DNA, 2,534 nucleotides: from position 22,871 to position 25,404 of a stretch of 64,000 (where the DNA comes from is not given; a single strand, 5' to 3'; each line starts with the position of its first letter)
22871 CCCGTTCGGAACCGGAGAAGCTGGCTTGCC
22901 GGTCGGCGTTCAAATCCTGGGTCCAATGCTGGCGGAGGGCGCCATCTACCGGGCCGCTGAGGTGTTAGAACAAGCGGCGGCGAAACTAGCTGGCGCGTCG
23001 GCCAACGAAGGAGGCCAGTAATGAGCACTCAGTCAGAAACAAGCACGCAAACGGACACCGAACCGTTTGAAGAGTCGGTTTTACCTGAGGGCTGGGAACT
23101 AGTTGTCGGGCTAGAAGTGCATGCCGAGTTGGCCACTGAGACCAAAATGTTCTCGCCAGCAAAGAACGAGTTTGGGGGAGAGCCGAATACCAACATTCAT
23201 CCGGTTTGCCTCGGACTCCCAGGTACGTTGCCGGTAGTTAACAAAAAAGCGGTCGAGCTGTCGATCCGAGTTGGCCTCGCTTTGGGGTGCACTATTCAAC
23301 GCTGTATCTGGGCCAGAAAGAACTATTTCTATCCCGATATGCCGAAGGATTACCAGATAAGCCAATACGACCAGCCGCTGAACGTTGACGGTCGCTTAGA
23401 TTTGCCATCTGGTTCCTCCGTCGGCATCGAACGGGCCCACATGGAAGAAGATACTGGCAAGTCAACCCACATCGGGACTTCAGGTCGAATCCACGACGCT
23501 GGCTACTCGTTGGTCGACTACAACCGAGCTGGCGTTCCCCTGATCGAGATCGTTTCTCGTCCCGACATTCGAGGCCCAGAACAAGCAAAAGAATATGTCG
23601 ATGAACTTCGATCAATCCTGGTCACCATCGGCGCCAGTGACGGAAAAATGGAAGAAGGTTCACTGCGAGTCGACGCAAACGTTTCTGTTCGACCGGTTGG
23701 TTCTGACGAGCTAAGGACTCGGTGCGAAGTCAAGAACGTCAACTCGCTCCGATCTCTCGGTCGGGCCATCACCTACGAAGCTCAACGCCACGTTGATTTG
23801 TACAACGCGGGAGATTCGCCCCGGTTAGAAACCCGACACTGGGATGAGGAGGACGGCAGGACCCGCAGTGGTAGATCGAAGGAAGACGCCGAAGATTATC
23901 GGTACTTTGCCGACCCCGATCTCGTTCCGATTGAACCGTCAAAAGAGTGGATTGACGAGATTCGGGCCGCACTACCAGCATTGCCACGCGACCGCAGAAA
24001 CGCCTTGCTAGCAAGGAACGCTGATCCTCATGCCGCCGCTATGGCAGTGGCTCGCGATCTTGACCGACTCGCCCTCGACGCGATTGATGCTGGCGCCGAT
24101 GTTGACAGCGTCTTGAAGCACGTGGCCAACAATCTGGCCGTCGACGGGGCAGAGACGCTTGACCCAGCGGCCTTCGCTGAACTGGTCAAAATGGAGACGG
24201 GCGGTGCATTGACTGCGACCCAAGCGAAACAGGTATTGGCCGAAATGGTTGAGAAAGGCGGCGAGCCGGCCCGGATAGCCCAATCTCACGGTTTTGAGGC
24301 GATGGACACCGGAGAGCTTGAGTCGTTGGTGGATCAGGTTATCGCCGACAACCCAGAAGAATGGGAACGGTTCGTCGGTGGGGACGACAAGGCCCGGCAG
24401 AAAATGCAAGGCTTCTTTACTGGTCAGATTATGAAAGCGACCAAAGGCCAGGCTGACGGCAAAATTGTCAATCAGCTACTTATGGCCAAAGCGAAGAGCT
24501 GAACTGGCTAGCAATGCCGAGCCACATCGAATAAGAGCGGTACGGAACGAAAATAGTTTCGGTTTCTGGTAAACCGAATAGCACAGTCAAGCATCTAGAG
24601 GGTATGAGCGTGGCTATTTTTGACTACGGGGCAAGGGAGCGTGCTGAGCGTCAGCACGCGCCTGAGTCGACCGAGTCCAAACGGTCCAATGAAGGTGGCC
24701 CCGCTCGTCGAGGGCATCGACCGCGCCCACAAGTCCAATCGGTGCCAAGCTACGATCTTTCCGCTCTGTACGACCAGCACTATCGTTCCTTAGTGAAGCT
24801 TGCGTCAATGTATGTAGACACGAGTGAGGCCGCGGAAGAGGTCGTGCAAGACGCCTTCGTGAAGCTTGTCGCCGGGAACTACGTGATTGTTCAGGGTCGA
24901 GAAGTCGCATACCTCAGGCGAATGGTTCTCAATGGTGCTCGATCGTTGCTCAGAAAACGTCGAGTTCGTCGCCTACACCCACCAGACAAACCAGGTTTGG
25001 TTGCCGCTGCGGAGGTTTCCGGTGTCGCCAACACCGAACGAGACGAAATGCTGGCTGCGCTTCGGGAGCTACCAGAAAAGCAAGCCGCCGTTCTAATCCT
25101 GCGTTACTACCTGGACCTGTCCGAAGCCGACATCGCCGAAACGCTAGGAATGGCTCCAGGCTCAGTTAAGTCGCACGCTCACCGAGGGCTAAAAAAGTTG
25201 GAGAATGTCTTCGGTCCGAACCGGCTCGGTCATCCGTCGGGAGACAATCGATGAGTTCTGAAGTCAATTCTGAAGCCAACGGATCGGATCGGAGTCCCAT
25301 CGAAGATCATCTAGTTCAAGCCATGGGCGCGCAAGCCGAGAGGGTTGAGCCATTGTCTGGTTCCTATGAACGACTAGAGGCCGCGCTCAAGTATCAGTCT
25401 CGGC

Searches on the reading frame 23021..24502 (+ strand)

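Call 121: search_protein_families(library=pfam, proteins=[window:23021-24502:+], max_evalue=0.001)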
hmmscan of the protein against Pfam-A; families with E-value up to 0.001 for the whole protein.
window:23021-24502:+ (493 aa): 2 families
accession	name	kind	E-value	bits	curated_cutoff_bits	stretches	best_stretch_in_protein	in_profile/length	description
PF02934.20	GatB_N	-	3.4e-110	368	23.4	1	27-312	1-277/277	GatB/GatE catalytic domain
PF02637.23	GatB_Yqey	-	8.5e-28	97.5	27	1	373-489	32-146/148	GatB domain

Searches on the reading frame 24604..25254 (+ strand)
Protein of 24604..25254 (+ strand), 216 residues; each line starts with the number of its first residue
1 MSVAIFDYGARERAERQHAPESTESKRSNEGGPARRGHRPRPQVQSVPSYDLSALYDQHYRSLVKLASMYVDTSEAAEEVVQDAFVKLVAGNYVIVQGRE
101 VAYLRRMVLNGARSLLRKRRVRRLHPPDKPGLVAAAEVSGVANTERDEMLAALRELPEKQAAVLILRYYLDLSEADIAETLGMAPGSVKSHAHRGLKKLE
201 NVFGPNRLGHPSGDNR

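Call 120: search_protein_families(library=pfam, proteins=[window:24604-25254:+], max_evalue=0.001)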
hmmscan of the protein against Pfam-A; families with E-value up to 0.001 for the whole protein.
window:24604-25254:+ (216 aa): 3 families
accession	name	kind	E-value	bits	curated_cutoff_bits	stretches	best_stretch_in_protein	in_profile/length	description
PF08281.18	Sigma70_r4_2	-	1.1e-18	67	25.7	1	147-199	2-54/54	Sigma-70, region 4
PF04545.22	Sigma70_r4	-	1.2e-10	41.2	24.1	1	152-199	1-48/50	Sigma-70, region 4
PF04542.20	Sigma70_r2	-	3.7e-08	33.5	24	1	55-120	1-69/71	Sigma-70 region 2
